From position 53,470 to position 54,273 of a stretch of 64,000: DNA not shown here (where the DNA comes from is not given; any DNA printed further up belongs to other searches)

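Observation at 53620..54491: Bactofilin-HTH fusion followed by a membrane-anchored HTH protein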

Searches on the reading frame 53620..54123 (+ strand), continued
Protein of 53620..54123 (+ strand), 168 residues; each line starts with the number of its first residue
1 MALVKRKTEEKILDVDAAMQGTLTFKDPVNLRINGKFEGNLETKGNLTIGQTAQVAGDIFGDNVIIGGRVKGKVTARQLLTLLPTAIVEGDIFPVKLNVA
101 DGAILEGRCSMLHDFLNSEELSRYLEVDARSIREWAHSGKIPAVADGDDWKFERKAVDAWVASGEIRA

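Call 29: search_solved_structures(query=window:53620-54123:+, max_evalue=1, show_alignments=4)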
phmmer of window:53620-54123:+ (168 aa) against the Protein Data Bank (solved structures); distinct sequences matched with E-value up to 1: 6.
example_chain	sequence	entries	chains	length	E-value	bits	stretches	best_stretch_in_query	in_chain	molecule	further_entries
2n3d_A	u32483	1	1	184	3.4e-10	43.3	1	11-109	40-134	Bactofilin A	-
6ria_A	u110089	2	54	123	8.4e-06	29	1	14-109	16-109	bactofilin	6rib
9f5x_u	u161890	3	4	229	0.36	14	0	25-68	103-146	CAG1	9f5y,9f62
7ar9_z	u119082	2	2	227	0.44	13.7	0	31-107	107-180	CA3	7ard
8zal_A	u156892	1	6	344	0.82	12.8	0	44-91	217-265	Multidrug export protein EmrA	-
1aw9_A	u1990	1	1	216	0.91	12.7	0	139-163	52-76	GLUTATHIONE S-TRANSFERASE III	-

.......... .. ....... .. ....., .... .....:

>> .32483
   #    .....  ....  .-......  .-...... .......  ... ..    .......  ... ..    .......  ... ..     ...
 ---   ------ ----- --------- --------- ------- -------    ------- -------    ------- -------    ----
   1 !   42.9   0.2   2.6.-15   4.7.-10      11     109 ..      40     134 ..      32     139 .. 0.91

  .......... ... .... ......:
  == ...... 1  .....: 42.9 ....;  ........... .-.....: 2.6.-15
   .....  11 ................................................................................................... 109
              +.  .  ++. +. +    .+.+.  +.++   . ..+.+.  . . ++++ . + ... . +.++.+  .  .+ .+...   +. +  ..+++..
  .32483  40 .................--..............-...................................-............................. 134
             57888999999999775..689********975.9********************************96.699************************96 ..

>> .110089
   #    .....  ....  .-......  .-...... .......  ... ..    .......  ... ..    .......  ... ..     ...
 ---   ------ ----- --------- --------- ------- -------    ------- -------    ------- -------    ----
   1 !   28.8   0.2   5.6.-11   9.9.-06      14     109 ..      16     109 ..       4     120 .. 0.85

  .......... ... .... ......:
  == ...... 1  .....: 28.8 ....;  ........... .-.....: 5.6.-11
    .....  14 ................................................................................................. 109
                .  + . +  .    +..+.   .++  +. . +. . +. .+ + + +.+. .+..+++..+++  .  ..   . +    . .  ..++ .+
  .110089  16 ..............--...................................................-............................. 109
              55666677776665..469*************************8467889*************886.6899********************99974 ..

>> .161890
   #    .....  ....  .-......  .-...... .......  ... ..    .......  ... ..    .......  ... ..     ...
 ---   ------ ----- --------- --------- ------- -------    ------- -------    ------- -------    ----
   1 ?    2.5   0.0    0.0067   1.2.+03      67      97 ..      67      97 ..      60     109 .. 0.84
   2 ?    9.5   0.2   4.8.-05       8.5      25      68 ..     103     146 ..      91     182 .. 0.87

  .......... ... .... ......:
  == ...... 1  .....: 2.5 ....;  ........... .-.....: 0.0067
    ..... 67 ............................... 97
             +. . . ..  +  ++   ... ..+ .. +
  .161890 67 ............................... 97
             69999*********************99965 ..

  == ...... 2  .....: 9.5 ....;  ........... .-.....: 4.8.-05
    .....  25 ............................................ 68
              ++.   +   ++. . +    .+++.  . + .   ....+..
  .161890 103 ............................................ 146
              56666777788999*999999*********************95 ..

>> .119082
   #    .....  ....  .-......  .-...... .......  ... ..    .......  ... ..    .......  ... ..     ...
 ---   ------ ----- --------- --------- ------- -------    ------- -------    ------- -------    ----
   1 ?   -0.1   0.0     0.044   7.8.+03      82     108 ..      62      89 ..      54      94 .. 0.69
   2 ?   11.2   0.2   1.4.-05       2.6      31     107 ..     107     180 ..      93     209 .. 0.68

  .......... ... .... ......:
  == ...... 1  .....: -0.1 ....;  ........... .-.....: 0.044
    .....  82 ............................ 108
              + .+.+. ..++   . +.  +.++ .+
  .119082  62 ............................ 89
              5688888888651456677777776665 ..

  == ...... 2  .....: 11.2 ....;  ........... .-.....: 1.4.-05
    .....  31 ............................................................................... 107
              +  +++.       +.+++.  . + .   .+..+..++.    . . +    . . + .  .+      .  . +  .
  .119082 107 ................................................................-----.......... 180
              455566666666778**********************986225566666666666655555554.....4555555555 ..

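Call 31: predict_structure(alignment_id=A1)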
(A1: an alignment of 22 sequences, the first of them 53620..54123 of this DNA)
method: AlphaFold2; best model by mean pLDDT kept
length: 168 residues; sequences in the alignment: 22
mean_pLDDT: 84.6   pTM: 0.64
mean pLDDT of the five models: 84.6, 84.6, 82.7, 81.9, 81.6
residues with pLDDT >= 90: 76; 70-90: 74; 50-70: 7; < 50: 11
segments of 3 or more residues with pLDDT < 50: 1-9
pLDDT, mean of each block of 10 residues (from residue 1): 43 82 88 93 92 95 95 94 96 93 92 78 81 85 84 80 63
secondary structure, 60 per line:
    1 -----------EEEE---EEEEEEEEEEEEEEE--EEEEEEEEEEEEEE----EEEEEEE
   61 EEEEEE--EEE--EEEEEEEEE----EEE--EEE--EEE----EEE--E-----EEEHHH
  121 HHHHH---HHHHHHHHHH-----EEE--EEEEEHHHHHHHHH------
elements in order: E12-15 E19-33 E36-49 E54-66 E69-71 E74-82 E87-89 E92-94 E97-99 E104-106 E115-117 H118-125 H129-138 E144-146 E149-153 H154-162

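Call 34: fold_search(model_id=the predicted structure, library=pdb)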
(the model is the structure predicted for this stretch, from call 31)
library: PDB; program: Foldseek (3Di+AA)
matches with E <= 10: 579; with E <= 0.001: 0
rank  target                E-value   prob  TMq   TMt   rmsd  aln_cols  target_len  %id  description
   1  2n3d_MODEL_1_A        8.5e-03  1.00  0.53  0.84   2.1       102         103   31  Atomic structure of the cytoskeletal bactofilin BacA revealed by solid-state NMR (released 2015-12-16)
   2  6ria_1                1.3e-02  1.00  0.40  0.73   5.6        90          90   28  Bactofilin from Thermus thermophilus, F105R mutant crystal structure (released 2019-07-17)
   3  6rib_A                2.4e-02  1.00  0.48  0.78   4.3       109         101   25  Cryo-EM reconstruction of Thermus thermophilus bactofilin double helical filaments (released 2019-07-17)
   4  6ama_B                6.3e-02  1.00  0.27  0.74   2.8        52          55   23  Structure of S. coelicolor/S. venezuelae BldC-smeA-ssfA complex to 3.09 Angstrom (released 2018-03-28)
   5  8dgl_B                7.0e-02  1.00  0.28  0.64   2.0        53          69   19  Crystal Structure of the RdfS Excisionase (released 2022-10-05)
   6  6ama_H                9.8e-02  1.00  0.27  0.75   2.0        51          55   24  Structure of S. coelicolor/S. venezuelae BldC-smeA-ssfA complex to 3.09 Angstrom (released 2018-03-28)
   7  8axg_CCC              9.8e-02  0.63  0.24  0.09  10.3       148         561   12  Crystal structure of Fusobacterium nucleatum fusolisin protease (released 2023-09-13)
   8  5i44_A                1.1e-01  1.00  0.27  0.61   2.4        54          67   18  Structure of RacA-DNA complex; P21 form (released 2016-05-04)
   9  4j2n_C                1.2e-01  1.00  0.27  0.73   2.5        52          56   27  Crystal Structure of mycobacteriophage Pukovnik Xis (released 2013-10-23)
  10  6ama_P                1.4e-01  1.00  0.27  0.73   2.9        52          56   23  Structure of S. coelicolor/S. venezuelae BldC-smeA-ssfA complex to 3.09 Angstrom (released 2018-03-28)
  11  8dgl_A                1.5e-01  1.00  0.29  0.68   1.9        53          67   17  Crystal Structure of the RdfS Excisionase (released 2022-10-05)
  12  8axg_AAA              1.5e-01  0.54  0.24  0.09  10.3       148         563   12  Crystal structure of Fusobacterium nucleatum fusolisin protease (released 2023-09-13)
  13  4j2n_A                1.6e-01  1.00  0.27  0.74   1.8        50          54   26  Crystal Structure of mycobacteriophage Pukovnik Xis (released 2013-10-23)
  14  6hn7_B                1.8e-01  1.00  0.28  0.60   1.7        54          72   22  Hijacking the Hijackers: Escherichia coli Pathogenicity Islands Redirect Helper Phage Packaging for Their Own Benefit. (released 2019-07-31)
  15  6ama_Y                1.8e-01  1.00  0.27  0.70   3.1        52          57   23  Structure of S. coelicolor/S. venezuelae BldC-smeA-ssfA complex to 3.09 Angstrom (released 2018-03-28)
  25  3ucs_A                2.8e-01  0.99  0.28  0.44   4.7        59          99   20  Crystal structure of the complex between CBPA J-domain and CBPM (released 2013-07-03)
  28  3ucs_B                4.1e-01  0.98  0.28  0.44   4.1        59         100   20  Crystal structure of the complex between CBPA J-domain and CBPM (released 2013-07-03)
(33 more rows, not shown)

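Call 36: find_encoding_contigs(protein=P0242, flank=5000, max_places=2)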
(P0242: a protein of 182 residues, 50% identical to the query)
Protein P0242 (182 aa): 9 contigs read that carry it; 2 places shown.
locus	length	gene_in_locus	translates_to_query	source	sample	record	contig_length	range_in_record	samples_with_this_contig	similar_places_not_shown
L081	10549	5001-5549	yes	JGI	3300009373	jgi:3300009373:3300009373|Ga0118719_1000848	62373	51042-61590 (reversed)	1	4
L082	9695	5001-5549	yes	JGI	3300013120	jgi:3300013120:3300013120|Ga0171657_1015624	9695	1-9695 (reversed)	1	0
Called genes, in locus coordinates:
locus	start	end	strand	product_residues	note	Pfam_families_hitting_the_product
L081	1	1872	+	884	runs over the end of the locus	?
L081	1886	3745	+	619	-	PF13584:BatD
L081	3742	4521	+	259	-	PF07719:TPR_2 (faint), PF00515:TPR_1 (weak)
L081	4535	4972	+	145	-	PF02308:MgtC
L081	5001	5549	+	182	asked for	PF04519:Bactofilin, PF12728:HTH_17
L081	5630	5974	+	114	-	PF12728:HTH_17 (weak)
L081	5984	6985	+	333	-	PF13180:PDZ_2 (faint), PF17820:PDZ_6 (weak), PF00595:PDZ (weak)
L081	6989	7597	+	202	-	-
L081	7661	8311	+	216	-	PF07719:TPR_2 (faint)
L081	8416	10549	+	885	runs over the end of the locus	PF02739:5_3_exonuc_N, PF01367:5_3_exonuc, PF01612:DNA_pol_A_exo1, PF22619:DNA_polI_exo1, PF00476:DNA_pol_A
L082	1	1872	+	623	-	?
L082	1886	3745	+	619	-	PF13584:BatD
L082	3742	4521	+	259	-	PF07719:TPR_2 (faint), PF00515:TPR_1 (weak)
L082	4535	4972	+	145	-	PF02308:MgtC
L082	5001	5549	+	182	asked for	PF04519:Bactofilin, PF12728:HTH_17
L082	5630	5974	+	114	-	PF12728:HTH_17 (weak)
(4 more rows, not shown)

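Call 37: find_encoding_contigs(protein=P0392, flank=5000, max_places=2)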
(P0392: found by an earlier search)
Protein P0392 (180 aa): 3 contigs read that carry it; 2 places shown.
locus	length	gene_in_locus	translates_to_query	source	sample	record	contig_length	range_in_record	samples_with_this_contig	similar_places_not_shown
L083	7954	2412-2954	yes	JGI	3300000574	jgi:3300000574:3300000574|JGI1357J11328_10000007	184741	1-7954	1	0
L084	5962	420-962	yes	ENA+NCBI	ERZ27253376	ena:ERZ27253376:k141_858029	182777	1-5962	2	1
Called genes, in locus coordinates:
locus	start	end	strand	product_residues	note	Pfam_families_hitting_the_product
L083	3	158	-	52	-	?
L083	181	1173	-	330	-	PF14623:Vint, PF07591:PT-HINT, PF14890:Intein_splicing (faint)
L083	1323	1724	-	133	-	PF07591:PT-HINT, PF14890:Intein_splicing (faint)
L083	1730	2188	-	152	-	-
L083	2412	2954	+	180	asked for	PF04519:Bactofilin, PF12728:HTH_17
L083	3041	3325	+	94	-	PF12728:HTH_17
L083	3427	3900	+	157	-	PF03449:GreA_GreB_N, PF01272:GreA_GreB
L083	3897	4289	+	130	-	PF01648:ACPS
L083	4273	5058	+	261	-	PF04794:YdjC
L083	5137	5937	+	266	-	PF01975:SurE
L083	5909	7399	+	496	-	PF00171:Aldedh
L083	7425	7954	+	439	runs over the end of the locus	PF00202:Aminotran_3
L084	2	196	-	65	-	?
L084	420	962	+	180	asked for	PF04519:Bactofilin, PF12728:HTH_17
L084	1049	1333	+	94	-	PF12728:HTH_17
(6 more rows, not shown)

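Call 38: find_encoding_contigs(protein=P0264, flank=5000, max_places=2)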
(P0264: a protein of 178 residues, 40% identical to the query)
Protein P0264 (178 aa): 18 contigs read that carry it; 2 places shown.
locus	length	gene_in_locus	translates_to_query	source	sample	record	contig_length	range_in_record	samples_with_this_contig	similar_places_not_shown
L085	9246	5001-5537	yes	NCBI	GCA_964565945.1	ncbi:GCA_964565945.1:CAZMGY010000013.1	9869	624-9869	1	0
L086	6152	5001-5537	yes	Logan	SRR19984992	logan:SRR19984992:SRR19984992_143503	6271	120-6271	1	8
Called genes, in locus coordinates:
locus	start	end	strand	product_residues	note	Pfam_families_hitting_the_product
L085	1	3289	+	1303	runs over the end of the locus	?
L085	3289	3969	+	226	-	PF05036:SPOR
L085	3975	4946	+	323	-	PF07719:TPR_2 (weak), PF00515:TPR_1 (weak), PF00595:PDZ (weak), PF13180:PDZ_2 (faint), PF17820:PDZ_6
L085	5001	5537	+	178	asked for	PF04519:Bactofilin, PF12728:HTH_17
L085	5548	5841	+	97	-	PF12728:HTH_17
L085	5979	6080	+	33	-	-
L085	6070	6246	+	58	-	-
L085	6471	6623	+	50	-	-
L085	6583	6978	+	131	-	-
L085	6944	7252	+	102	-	-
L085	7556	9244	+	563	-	?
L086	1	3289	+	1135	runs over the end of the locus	?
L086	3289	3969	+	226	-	PF05036:SPOR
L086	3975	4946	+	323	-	PF07719:TPR_2 (weak), PF00515:TPR_1 (weak), PF00595:PDZ (weak), PF13180:PDZ_2 (faint), PF17820:PDZ_6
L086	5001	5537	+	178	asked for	PF04519:Bactofilin, PF12728:HTH_17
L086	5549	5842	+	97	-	PF12728:HTH_17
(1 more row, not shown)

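Call 42: find_encoding_contigs(protein=P0250, flank=4000, max_places=1)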
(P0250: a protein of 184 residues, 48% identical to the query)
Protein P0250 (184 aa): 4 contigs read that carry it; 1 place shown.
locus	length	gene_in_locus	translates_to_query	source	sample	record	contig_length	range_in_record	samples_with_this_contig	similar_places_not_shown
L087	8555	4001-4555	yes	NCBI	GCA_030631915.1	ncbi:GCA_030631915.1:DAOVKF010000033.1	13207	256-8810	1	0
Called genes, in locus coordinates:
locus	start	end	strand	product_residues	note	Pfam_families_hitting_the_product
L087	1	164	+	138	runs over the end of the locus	PF02637:GatB_Yqey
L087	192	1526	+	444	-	PF22694:CtpB_N-like (weak), PF00595:PDZ, PF13180:PDZ_2, PF17820:PDZ_6, PF03572:Peptidase_S41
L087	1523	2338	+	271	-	PF04748:Polysacc_deac_2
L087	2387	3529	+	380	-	PF00814:TsaD, PF22521:HypF_C_2 (weak)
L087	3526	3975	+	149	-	PF02308:MgtC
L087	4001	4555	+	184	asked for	PF04519:Bactofilin, PF12728:HTH_17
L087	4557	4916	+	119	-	PF12728:HTH_17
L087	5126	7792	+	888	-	PF02739:5_3_exonuc_N, PF01367:5_3_exonuc, PF01612:DNA_pol_A_exo1 (weak), PF22619:DNA_polI_exo1, PF00476:DNA_pol_A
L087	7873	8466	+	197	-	PF01121:CoaE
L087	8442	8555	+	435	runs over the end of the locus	PF07498:Rho_N, PF07497:Rho_RNA_bind, PF00006:ATP-synt_ab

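Call 43: find_encoding_contigs(protein=P0396, flank=4000, max_places=1)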
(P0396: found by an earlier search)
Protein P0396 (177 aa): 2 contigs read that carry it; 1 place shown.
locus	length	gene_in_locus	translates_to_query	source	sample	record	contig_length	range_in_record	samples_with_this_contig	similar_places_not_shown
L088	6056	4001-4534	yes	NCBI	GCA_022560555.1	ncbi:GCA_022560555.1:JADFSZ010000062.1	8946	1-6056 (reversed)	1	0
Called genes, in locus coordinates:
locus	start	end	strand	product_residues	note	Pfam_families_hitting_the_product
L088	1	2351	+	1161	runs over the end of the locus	PF02811:PHP, PF07733:DNA_pol3_alpha, PF17657:DNA_pol3_finger, PF14579:HHH_6, PF01336:tRNA_anti-codon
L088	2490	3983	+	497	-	PF00072:Response_reg, PF02518:HATPase_c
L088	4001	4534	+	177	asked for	PF04519:Bactofilin, PF12728:HTH_17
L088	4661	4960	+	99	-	PF12728:HTH_17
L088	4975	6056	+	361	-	PF04715:, PF00425:Chorismate_bind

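Call 44: find_encoding_contigs(protein=P0412, flank=4000, max_places=1)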
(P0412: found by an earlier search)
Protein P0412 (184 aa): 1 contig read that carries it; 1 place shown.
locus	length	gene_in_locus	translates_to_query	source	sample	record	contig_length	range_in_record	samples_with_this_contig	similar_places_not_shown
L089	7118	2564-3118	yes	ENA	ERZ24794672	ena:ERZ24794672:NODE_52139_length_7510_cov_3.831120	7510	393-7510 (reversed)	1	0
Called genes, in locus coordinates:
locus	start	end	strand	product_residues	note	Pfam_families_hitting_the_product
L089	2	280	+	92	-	?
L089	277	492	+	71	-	-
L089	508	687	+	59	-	-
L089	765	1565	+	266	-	-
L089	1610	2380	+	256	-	PF04055:Radical_SAM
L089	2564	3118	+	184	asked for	PF04519:Bactofilin, PF12728:HTH_17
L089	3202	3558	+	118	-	-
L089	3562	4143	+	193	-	-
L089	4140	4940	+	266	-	-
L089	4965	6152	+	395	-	PF15892:BNR_4 (faint)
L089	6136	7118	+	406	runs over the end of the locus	PF00930:DPPIV_N (faint), PF25174:Beta-prop_THOC3 (faint), PF26550:Tricorn_2nd (faint), PF14583:Pectate_lyase22 (faint), PF23414:Beta-prop_EML_2 (faint), PF07676:PD40 (faint), PF26549:Tricorn_N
